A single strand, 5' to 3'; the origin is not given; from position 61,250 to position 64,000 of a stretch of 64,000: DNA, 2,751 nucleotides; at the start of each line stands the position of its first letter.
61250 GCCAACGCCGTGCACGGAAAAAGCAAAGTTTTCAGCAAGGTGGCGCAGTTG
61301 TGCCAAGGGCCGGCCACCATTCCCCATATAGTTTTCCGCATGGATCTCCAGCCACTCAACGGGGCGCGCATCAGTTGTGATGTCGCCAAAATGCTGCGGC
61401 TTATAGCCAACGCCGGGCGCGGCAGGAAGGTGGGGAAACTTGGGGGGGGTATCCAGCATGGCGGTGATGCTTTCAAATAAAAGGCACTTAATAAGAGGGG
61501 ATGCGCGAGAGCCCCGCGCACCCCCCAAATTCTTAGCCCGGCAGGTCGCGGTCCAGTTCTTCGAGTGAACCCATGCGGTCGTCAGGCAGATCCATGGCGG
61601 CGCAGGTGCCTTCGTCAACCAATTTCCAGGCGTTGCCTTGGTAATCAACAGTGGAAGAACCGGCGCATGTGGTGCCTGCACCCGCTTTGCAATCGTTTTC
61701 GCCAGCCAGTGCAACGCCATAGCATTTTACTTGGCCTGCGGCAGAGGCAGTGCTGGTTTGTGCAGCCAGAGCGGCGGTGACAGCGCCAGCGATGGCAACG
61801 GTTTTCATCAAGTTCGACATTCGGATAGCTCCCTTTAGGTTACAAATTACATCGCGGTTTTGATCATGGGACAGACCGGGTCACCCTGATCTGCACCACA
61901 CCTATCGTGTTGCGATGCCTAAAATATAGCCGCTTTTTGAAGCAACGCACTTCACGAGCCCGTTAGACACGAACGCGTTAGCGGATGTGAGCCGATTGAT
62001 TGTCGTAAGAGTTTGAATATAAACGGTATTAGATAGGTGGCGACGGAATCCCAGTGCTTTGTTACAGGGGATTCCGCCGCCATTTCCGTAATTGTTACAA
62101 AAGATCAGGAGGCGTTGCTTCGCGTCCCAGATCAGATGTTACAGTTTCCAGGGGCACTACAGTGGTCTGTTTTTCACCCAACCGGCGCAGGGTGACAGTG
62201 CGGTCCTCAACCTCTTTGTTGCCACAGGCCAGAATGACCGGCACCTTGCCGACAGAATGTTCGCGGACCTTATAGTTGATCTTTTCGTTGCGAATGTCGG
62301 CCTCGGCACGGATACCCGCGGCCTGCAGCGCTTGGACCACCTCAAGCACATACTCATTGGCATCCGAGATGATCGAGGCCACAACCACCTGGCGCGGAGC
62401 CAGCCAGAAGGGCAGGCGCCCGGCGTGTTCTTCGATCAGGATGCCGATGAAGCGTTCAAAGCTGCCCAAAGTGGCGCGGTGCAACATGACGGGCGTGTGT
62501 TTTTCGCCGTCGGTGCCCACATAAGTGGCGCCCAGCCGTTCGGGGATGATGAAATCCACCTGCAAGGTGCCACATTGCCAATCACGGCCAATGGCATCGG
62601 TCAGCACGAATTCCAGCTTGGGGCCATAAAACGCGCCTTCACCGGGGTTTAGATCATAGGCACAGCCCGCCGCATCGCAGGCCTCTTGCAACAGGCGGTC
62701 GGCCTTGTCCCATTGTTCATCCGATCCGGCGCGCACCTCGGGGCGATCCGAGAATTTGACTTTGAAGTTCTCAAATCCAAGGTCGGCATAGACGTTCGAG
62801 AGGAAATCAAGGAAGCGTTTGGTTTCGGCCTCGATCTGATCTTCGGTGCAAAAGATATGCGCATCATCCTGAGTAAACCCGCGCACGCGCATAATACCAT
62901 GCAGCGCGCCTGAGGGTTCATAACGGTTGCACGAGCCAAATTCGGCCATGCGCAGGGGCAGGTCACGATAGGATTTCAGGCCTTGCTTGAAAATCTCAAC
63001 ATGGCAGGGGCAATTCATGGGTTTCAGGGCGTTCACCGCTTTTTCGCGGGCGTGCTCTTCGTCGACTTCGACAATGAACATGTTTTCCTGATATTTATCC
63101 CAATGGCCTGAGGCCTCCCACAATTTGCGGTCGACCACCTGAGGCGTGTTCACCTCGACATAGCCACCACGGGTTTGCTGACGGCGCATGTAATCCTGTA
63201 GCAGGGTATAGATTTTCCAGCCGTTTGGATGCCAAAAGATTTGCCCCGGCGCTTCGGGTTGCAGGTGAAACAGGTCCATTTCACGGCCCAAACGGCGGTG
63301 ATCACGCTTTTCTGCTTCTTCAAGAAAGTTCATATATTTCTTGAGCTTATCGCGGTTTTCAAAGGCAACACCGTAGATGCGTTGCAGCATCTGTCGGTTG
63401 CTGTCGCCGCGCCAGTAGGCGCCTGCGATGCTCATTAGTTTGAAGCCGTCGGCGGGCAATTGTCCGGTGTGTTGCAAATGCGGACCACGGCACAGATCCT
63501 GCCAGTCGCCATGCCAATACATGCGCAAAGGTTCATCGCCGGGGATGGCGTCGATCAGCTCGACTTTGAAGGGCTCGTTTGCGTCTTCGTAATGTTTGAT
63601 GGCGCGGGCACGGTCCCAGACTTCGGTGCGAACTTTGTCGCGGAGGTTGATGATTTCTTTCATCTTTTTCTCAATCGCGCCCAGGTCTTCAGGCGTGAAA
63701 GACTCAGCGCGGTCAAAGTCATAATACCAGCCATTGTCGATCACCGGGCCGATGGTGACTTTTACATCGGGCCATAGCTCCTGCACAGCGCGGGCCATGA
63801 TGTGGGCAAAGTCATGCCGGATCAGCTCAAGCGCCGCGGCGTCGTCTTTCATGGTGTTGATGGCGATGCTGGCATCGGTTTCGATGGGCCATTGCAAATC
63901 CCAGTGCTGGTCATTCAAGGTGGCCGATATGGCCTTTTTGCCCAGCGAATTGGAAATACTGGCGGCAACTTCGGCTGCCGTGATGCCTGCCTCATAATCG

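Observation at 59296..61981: Bufferin-type MNIO ribosomal-peptide operon: DUF2282 precursor - DUF692 - DUF2063 - DoxX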

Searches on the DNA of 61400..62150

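Call 64: search_rna_families(source=window, start=61400, end=62150, threshold=evalue, max_evalue=1)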
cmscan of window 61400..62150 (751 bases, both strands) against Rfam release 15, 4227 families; matches with E-value up to 1: 1.
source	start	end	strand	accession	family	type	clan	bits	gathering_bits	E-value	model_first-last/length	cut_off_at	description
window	61492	61539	-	RF00765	mir-337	Gene; miRNA;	-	20.4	80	0.13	1-93/93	no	mir-337 microRNA precursor family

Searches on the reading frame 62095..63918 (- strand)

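Call 38: search_protein_families(library=pfam, proteins=[window:62095-63918:-], max_evalue=0.001)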
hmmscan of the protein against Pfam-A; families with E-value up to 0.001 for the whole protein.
window:62095-63918:- (607 aa): 3 families
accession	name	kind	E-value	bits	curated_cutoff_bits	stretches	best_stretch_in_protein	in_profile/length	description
PF00587.30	tRNA-synt_2b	-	4.9e-46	157.5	29.3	1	292-498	7-179/179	tRNA synthetase class II core domain (G, H, P, S and T)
PF03129.25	HGTP_anticodon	-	2.1e-17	63.5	21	1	510-593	1-87/94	Anticodon binding domain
PF07973.19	tRNA_SAD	-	1.3e-11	44.7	24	1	131-182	1-44/44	Threonyl and Alanyl tRNA synthetase second additional domain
